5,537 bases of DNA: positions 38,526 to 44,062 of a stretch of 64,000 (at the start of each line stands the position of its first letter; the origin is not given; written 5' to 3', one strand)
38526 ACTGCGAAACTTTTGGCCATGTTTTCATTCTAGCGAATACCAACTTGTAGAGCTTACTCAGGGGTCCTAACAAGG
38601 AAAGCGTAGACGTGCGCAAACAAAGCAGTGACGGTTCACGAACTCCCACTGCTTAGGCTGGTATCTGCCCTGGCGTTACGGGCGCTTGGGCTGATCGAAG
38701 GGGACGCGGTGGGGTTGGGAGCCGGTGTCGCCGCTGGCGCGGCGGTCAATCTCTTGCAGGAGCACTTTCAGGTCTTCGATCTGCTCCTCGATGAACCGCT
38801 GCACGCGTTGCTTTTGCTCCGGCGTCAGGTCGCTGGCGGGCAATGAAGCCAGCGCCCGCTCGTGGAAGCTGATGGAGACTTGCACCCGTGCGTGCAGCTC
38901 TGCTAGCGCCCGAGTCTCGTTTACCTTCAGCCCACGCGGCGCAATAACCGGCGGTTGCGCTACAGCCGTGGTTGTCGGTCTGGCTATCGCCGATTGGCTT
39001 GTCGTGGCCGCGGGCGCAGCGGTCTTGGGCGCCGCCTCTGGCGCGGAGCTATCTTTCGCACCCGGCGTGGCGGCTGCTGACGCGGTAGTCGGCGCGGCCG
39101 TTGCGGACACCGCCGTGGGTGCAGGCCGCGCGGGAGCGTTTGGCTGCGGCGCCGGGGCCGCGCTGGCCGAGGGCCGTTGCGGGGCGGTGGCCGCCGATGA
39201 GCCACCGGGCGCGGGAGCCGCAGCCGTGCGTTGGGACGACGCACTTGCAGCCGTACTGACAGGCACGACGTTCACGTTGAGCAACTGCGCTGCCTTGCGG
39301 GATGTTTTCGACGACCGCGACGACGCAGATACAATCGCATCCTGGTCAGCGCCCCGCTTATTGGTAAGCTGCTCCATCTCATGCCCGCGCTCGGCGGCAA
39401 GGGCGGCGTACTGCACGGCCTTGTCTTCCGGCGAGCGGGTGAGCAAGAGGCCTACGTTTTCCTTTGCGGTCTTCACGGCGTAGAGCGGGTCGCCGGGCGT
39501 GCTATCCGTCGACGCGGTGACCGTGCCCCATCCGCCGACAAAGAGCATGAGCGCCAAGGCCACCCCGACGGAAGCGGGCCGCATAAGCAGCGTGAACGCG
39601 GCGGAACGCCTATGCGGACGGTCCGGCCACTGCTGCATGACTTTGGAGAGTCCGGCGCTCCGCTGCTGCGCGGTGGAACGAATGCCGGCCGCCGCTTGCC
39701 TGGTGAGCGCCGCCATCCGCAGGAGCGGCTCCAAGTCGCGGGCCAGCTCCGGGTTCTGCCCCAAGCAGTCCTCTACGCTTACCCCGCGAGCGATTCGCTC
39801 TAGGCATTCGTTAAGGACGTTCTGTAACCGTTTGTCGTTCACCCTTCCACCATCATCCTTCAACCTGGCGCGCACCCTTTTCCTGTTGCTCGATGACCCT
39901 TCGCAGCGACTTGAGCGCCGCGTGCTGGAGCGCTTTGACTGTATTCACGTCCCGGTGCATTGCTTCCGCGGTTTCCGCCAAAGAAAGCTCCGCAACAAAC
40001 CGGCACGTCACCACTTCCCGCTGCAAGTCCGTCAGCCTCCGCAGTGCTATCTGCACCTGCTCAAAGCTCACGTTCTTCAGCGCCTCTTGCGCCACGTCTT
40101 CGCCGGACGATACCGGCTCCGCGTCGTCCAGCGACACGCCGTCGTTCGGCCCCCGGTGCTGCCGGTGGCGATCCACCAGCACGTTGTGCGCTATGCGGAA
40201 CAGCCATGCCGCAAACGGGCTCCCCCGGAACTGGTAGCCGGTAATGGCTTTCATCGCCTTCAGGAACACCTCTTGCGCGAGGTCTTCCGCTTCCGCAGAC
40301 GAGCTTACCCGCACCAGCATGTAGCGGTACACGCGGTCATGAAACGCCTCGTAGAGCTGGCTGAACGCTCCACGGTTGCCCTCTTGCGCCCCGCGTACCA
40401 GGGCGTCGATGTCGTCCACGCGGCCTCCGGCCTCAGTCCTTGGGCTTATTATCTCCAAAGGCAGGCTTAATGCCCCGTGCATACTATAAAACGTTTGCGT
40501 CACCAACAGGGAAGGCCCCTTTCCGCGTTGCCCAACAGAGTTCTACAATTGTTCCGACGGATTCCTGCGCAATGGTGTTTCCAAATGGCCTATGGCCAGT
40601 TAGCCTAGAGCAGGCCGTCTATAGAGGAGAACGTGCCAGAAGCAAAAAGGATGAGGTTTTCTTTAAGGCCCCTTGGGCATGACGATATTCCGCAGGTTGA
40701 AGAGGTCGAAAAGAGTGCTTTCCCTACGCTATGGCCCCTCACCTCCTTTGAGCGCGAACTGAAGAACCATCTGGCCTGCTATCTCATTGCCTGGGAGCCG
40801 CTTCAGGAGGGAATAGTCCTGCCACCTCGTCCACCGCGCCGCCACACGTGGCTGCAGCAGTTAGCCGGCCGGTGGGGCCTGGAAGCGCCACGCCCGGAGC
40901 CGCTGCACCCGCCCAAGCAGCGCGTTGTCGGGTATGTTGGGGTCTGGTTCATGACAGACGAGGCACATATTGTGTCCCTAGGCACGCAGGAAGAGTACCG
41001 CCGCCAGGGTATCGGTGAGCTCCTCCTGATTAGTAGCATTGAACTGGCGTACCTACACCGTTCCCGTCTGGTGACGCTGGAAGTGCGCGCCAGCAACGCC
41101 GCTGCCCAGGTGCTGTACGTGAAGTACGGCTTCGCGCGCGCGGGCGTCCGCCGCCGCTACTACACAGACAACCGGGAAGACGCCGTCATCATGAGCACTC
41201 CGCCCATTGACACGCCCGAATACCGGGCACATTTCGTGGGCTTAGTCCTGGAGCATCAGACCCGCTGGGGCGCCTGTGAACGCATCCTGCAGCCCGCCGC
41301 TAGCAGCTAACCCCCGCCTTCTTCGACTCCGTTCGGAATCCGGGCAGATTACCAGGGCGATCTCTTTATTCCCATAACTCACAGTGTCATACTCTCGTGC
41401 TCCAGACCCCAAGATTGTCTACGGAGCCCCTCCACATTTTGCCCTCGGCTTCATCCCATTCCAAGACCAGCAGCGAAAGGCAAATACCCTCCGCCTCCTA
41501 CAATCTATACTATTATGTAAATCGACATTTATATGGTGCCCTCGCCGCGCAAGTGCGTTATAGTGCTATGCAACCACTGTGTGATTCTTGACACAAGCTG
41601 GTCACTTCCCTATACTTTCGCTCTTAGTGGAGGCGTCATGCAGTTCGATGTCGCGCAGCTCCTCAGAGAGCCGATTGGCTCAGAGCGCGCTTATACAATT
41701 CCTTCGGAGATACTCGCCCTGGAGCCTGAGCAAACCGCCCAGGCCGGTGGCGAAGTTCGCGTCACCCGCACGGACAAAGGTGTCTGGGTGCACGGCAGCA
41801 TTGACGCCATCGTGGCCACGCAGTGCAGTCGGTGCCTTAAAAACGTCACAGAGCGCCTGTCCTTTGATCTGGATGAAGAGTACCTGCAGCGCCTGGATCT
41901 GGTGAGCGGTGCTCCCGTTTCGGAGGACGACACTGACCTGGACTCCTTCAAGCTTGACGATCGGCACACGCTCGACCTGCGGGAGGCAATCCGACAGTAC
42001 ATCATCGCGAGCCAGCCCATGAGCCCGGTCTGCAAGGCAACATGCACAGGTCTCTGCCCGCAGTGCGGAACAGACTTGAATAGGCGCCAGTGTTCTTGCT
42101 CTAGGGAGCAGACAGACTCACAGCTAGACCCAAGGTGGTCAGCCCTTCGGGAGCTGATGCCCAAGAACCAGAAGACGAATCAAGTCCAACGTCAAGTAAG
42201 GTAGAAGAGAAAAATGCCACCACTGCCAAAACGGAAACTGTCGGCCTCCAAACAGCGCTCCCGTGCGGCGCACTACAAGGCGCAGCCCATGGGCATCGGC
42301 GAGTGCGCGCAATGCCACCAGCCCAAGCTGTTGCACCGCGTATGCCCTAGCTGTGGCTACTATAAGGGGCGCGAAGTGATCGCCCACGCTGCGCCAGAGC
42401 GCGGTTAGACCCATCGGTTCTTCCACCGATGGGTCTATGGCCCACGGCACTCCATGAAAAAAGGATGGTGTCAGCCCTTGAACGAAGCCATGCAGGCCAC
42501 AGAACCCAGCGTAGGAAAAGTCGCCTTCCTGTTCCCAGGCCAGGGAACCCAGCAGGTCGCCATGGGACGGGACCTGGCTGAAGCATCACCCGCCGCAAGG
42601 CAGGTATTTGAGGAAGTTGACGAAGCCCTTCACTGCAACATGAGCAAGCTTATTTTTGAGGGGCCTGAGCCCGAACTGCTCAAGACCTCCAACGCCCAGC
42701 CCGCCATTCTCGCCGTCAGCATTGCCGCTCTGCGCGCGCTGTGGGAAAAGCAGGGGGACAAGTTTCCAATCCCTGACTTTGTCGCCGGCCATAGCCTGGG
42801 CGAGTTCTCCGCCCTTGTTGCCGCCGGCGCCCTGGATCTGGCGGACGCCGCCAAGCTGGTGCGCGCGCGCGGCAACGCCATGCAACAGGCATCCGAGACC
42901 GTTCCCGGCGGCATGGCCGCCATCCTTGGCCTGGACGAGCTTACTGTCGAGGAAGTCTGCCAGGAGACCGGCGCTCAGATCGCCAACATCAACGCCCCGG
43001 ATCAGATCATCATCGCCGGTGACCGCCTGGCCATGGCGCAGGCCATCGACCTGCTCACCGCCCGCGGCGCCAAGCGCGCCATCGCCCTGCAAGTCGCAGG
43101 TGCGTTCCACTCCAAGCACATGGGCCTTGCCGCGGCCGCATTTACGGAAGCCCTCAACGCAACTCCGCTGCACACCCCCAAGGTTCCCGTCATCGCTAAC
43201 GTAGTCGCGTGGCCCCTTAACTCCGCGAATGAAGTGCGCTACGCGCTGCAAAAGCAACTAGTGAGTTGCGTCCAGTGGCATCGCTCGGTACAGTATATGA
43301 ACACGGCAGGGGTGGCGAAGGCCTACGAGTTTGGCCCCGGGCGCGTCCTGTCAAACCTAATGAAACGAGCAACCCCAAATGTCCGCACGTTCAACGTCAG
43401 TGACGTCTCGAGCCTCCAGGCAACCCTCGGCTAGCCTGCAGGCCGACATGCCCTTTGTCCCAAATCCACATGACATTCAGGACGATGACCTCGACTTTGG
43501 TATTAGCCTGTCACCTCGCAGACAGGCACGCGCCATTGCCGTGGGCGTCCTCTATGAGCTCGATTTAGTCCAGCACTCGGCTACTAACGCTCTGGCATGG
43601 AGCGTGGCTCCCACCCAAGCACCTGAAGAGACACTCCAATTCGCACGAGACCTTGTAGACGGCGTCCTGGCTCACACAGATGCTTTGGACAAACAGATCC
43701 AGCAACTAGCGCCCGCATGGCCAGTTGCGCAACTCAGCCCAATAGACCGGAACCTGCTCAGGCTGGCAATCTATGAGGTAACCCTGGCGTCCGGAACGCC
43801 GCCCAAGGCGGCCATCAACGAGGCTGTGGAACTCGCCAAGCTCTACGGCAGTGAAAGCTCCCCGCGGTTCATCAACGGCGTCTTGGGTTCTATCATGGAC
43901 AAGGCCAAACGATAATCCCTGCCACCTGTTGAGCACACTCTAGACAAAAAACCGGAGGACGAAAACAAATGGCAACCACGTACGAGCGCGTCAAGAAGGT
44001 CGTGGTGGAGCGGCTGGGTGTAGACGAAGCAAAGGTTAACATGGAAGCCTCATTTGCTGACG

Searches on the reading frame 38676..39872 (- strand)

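Call 67: search_protein_families(library=pfam, proteins=[window:38676-39872:-], max_evalue=0.001)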
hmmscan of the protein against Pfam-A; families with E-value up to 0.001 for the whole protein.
window:38676-39872:- (398 aa): 1 family
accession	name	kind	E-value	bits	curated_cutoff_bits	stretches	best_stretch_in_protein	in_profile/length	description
PF18915.5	DUF5667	-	3.7e-11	43.8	27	1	124-196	2-76/99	Domain of unknown function (DUF5667)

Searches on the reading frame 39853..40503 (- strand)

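Call 67: search_protein_families(library=pfam, proteins=[window:39853-40503:-], max_evalue=0.001)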
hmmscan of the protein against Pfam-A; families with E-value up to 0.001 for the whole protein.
window:39853-40503:- (216 aa): 4 families
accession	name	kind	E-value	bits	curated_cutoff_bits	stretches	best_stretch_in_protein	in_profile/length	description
PF04542.20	Sigma70_r2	-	1.9e-18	66.4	24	1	50-117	1-69/71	Sigma-70 region 2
PF04545.22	Sigma70_r4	-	9.4e-11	41.5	24.1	1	153-201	1-49/50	Sigma-70, region 4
PF08281.18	Sigma70_r4_2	-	8.3e-09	35.4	25.7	1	149-200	3-54/54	Sigma-70, region 4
PF07638.17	Sigma70_ECF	-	0.00088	19.6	21.1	0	31-191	3-170/185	ECF sigma factor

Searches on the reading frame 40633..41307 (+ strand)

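Call 67: search_protein_families(library=pfam, proteins=[window:40633-41307:+], max_evalue=0.001)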
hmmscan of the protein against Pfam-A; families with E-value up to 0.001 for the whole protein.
window:40633-41307:+ (225 aa): 4 families
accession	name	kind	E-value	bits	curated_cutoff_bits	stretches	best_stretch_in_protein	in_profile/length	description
PF00583.31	Acetyltransf_1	-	5.8e-12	46.4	20.7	1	95-167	41-116/116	Acetyltransferase (GNAT) family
PF13508.13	Acetyltransf_7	-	9.6e-10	39.2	27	1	96-168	12-83/84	Acetyltransferase (GNAT) domain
PF13673.13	Acetyltransf_10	-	4.1e-09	36.9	23.6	1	98-172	42-112/128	Acetyltransferase (GNAT) domain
PF08445.16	FR47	-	8.8e-05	22.9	22.1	1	107-170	18-80/86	FR47-like protein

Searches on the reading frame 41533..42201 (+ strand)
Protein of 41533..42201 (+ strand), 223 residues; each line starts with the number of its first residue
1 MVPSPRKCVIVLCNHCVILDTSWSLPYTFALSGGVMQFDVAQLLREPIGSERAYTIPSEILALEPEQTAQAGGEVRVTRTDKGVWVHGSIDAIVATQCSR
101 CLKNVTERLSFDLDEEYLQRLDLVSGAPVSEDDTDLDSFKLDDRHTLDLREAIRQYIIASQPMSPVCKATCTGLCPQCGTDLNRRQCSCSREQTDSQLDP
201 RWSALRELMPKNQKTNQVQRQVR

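Call 67: search_protein_families(library=pfam, proteins=[window:41533-42201:+], max_evalue=0.001)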
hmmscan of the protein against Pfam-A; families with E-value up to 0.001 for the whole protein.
window:41533-42201:+ (223 aa): 1 family
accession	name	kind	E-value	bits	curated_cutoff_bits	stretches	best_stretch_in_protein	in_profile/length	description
PF02620.22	YceD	-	6.7e-25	87.9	33.2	1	86-208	1-118/119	Large ribosomal RNA subunit accumulation protein YceD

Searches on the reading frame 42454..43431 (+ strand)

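Call 65: search_protein_families(library=pfam, proteins=[window:42454-43431:+], max_evalue=0.001)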
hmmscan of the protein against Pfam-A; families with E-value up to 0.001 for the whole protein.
window:42454-43431:+ (326 aa): 1 family
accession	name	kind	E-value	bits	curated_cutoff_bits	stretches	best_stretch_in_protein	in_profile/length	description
PF00698.26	Acyl_transf_1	-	1.2e-41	143.6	32.7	1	25-282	2-254/319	Acyl transferase domain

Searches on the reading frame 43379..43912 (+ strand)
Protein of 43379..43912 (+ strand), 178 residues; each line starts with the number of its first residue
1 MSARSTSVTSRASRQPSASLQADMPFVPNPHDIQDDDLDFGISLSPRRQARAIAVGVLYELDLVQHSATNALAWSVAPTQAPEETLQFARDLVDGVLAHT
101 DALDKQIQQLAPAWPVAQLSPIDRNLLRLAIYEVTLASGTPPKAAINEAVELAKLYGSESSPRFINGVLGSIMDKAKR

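Call 67: search_protein_families(library=pfam, proteins=[window:43379-43912:+], max_evalue=0.001)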
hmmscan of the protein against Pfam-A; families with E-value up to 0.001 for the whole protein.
window:43379-43912:+ (178 aa): 1 family
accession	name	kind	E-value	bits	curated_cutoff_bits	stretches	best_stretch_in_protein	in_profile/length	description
PF01029.23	NusB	-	6.1e-33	114.5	23.1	1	48-173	1-132/133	NusB family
